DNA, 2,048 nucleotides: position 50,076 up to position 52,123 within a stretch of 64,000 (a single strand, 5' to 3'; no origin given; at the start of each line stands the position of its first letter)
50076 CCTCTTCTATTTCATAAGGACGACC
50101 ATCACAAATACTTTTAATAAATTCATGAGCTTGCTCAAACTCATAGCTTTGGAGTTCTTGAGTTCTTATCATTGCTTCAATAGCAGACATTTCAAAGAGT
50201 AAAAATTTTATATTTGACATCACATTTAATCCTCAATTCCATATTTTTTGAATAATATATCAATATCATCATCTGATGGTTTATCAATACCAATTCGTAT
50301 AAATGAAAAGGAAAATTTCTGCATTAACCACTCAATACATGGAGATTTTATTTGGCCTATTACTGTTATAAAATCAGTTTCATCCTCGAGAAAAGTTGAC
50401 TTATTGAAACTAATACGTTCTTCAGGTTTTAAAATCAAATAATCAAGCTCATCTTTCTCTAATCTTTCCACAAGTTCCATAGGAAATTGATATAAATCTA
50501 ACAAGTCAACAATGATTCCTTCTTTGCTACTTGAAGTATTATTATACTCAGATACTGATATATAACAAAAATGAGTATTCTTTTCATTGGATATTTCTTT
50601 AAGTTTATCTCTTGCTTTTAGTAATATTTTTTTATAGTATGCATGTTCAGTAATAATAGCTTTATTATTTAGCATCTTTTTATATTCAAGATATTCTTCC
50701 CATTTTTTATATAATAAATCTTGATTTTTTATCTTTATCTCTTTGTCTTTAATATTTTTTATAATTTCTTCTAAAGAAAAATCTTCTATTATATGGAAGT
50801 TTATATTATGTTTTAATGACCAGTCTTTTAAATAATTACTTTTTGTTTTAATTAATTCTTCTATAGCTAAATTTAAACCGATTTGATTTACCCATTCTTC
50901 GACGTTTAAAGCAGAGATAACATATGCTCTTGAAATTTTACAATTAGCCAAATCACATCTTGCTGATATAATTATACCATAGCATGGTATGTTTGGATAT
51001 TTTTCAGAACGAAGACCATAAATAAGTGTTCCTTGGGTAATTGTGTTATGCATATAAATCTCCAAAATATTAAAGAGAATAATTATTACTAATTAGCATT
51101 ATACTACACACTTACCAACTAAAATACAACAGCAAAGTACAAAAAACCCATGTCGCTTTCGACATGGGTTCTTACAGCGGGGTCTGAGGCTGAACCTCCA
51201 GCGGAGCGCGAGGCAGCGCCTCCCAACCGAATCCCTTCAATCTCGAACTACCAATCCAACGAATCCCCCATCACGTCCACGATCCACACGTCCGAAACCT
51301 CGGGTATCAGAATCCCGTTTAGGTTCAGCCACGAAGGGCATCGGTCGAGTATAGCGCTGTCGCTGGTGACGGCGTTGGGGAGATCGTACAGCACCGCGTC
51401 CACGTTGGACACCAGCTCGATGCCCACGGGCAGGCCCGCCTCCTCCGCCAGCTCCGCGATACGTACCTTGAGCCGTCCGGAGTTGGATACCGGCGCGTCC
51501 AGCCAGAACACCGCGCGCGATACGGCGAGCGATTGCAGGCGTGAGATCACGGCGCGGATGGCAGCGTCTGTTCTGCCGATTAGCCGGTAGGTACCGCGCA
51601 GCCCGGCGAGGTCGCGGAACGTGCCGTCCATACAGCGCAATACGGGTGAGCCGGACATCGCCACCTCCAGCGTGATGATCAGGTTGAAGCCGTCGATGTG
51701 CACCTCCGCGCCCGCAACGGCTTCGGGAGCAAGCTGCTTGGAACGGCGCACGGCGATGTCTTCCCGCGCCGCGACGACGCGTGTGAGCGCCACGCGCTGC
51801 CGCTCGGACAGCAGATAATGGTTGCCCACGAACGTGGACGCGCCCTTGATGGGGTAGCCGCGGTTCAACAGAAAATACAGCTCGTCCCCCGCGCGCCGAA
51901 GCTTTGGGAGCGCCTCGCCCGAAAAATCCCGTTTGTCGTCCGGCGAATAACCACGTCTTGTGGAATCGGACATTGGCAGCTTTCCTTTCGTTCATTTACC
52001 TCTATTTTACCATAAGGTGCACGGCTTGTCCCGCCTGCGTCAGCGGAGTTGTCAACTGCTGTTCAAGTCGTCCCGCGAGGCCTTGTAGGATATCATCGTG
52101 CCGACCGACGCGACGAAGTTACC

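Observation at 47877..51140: AT-rich two-gene cassette: orphan 275-aa protein plus 778-aa DExH/SF1-like helicase; candidate uncharacterised defence system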

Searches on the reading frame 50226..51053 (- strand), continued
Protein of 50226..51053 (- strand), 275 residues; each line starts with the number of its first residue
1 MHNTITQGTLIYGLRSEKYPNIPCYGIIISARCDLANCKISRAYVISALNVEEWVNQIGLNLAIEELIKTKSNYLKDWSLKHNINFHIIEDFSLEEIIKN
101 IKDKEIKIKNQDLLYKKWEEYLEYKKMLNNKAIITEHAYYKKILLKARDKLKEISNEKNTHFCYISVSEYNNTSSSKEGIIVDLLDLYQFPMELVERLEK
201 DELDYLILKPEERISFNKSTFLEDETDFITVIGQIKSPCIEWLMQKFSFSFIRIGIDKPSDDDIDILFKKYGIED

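Call 62: search_protein_families(library=padloc, alignment_id=A3, max_evalue=0.00001)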
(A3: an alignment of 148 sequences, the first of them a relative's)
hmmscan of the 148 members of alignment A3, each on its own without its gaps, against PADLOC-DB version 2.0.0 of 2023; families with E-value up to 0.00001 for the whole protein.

A. member 1, L005:4773-5612:- (280 aa): 0 families

B. families by the number of members that match (of 148 scanned): 119 families (the first 25 are shown)
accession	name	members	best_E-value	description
PDLC04966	PDC-S24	3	4.3e-179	-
PDLC03963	SoFic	3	3e-43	-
PDLC04839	PDC-S04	3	1.4e-12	-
PDLC04787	PDC-S01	2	2.2e-154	-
PDLC04135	mad3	2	7e-44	mads_3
PDLC04789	PDC-S01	2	3.6e-36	-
PDLC04836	PDC-S04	2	7.4e-21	-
PDLC04791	PDC-S01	2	2.6e-20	-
PDLC04140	mad8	2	6.7e-19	mads_8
PDLC04819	PDC-S02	2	4.4e-18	-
PDLC04837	PDC-S04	2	5.2e-18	-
PDLC04840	PDC-S04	2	1.1e-16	-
PDLC03954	RmrA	2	4e-16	-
PDLC04815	PDC-S02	2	5.8e-13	-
PDLC04796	PDC-S02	2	5e-09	-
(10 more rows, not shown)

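Call 63: search_protein_families(library=pfam, alignment_id=A3, max_evalue=0.00001)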
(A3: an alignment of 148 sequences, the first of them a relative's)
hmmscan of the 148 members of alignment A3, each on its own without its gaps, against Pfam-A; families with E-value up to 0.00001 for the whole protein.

A. member 1, L005:4773-5612:- (280 aa): 0 families

B. families by the number of members that match (of 148 scanned): 199 families (the first 25 are shown)
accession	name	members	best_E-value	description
PF00589.27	Phage_integrase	5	1.2e-37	Phage integrase family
PF00239.26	Resolvase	3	1.3e-33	Resolvase, N terminal domain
PF13173.12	AAA_14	3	7.4e-32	AAA domain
PF07508.19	Recombinase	3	2.9e-26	Recombinase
PF02661.23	Fic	3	1.6e-18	Fic/DOC family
PF00583.31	Acetyltransf_1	3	6e-13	Acetyltransferase (GNAT) family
PF13408.12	Zn_ribbon_recom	3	6.6e-13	Recombinase zinc beta ribbon domain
PF00158.32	Sigma54_activat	2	1.3e-67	Sigma-54 interaction domain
PF07992.20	Pyr_redox_2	2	6.6e-67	Pyridine nucleotide-disulphide oxidoreductase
PF00266.25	Aminotran_5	2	1.2e-48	Aminotransferase class-V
PF13673.13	Acetyltransf_10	2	1.6e-44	Acetyltransferase (GNAT) domain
PF00294.29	PfkB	2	2.3e-41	pfkB family carbohydrate kinase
PF01609.27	DDE_Tnp_1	2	2.3e-33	Transposase DDE domain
PF13683.12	rve_3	2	1.5e-31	Integrase core domain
PF04471.18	Mrr_cat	2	1.2e-29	Restriction endonuclease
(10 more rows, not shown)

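Call 64: search_protein_representatives(alignment_id=A1)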
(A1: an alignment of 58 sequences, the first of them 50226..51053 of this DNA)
Query: 58 sequences, 277 profile positions. Proteins with E-value up to 0.001 (for the whole library): 803; up to 1e-10: 563; up to 1e-30: 260. The best 150 are listed.
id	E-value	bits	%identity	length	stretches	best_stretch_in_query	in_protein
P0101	5.8e-115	399.9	-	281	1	1-276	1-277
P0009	6.1e-107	373.6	-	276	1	1-276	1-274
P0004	2.8e-101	355.0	-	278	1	2-271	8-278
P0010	1.0e-92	326.9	-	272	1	1-273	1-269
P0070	2.8e-92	325.5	-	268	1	3-270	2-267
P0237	6.6e-92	324.3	-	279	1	1-276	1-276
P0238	2.1e-91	322.6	-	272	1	1-271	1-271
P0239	9.3e-91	320.5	-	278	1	2-269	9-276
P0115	3.6e-90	318.6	-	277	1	1-275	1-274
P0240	1.6e-89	316.4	-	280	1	3-268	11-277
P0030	3.1e-89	315.5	-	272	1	2-269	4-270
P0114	8.4e-89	314.1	-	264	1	13-273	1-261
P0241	1.2e-87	310.3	-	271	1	1-270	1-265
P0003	1.7e-86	306.5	-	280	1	2-276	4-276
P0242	2.4e-86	306.0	-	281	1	1-271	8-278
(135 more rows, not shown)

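Call 77: search_protein_families(library=pfam, alignment_id=A4, max_evalue=1)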
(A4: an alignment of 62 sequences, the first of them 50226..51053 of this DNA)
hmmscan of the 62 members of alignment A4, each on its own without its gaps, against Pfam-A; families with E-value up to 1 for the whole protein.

A. member 1, window:50226-51053:- (275 aa): 1 family
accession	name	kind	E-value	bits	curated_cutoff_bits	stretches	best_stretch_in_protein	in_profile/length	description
PF25642.1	DUF7944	-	0.047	14.7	27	1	134-163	50-79/82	Domain of unknown function (DUF7944)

B. families by the number of members that match (of 62 scanned): 50 families (the first 25 are shown)
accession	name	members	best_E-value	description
PF24688.1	SseK_NleB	1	0.00042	SseK/NleB family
PF07555.19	NAGidase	1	0.00053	beta-N-acetylglucosaminidase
PF04560.25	RNA_pol_Rpb2_7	1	0.0015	RNA polymerase Rpb2, domain 7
PF02001.22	DUF134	1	0.0045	Protein of unknown function DUF134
PF17853.6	GGDEF_2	1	0.01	GGDEF-like domain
PF14915.12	CCDC144C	1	0.013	CCDC144C protein coiled-coil region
PF00838.24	TCTP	1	0.016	Translationally controlled tumour protein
PF21523.3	ParM_N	1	0.022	Plasmid segregation protein ParM, C-terminal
PF01765.24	RRF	1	0.022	Ribosome recycling factor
PF22431.2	COG2p_C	1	0.027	COG2p C-terminal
PF00004.35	AAA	1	0.03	ATPase family associated with various cellular activities (AAA)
PF23151.1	NuiA_2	1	0.032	NuiA-like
PF22387.1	PhiCb5_coat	1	0.037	Phage phiCb5, coat protein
PF20076.4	DUF6472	1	0.037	Domain of unknown function (DUF6472)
PF07554.19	FIVAR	1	0.04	FIVAR domain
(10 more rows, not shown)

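Call 79: list_cluster_members(proteins=[P0001, P0117, P0049])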
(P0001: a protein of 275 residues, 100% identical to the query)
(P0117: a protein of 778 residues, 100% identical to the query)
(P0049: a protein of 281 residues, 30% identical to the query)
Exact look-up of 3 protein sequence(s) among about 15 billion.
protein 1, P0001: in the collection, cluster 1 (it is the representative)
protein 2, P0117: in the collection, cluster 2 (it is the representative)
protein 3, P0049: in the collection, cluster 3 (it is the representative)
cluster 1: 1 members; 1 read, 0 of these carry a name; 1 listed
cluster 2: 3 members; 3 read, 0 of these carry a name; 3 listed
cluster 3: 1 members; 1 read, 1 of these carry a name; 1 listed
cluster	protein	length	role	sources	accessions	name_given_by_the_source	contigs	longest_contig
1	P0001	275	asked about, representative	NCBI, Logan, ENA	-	-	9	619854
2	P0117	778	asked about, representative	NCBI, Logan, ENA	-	-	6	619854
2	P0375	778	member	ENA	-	-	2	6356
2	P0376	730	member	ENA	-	-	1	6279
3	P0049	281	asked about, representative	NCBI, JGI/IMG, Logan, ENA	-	hypothetical protein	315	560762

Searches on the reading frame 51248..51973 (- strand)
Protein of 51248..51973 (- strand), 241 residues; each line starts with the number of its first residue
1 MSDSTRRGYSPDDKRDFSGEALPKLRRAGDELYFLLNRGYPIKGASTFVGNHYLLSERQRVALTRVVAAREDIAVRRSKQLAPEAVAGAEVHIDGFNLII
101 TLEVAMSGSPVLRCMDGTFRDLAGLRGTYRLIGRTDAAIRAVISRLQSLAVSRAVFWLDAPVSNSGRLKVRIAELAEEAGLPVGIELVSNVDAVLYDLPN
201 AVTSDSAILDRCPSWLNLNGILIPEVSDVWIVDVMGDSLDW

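Call 57: find_encoding_contigs(protein=window:51248-51973:-, flank=6000, max_places=10)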
Protein window:51248-51973:- (241 aa): 6 contigs read that carry it; 1 place shown.
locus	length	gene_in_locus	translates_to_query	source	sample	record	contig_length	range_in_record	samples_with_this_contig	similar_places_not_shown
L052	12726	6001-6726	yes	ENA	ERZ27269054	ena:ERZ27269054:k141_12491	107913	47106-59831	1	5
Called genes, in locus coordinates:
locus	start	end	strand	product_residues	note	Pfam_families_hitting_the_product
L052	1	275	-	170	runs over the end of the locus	PF03232:COQ7 (faint), PF22277:EncFtn-like (faint), PF02915:Rubrerythrin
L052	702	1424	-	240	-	PF06161:DUF975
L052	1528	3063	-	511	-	PF13231:PMT_2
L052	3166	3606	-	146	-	-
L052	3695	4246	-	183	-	PF00440:TetR_N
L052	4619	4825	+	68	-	-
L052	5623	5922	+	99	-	-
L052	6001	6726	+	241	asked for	PF04256:DUF434, PF18481:DUF5616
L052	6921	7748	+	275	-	-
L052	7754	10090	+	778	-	PF00580:UvrD-helicase, PF04851:ResIII (faint)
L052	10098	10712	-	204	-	-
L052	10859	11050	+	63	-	PF09962:DUF2196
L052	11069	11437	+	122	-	-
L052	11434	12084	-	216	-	PF02525:Flavodoxin_2, PF03358:FMN_red (weak)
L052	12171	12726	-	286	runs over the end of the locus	-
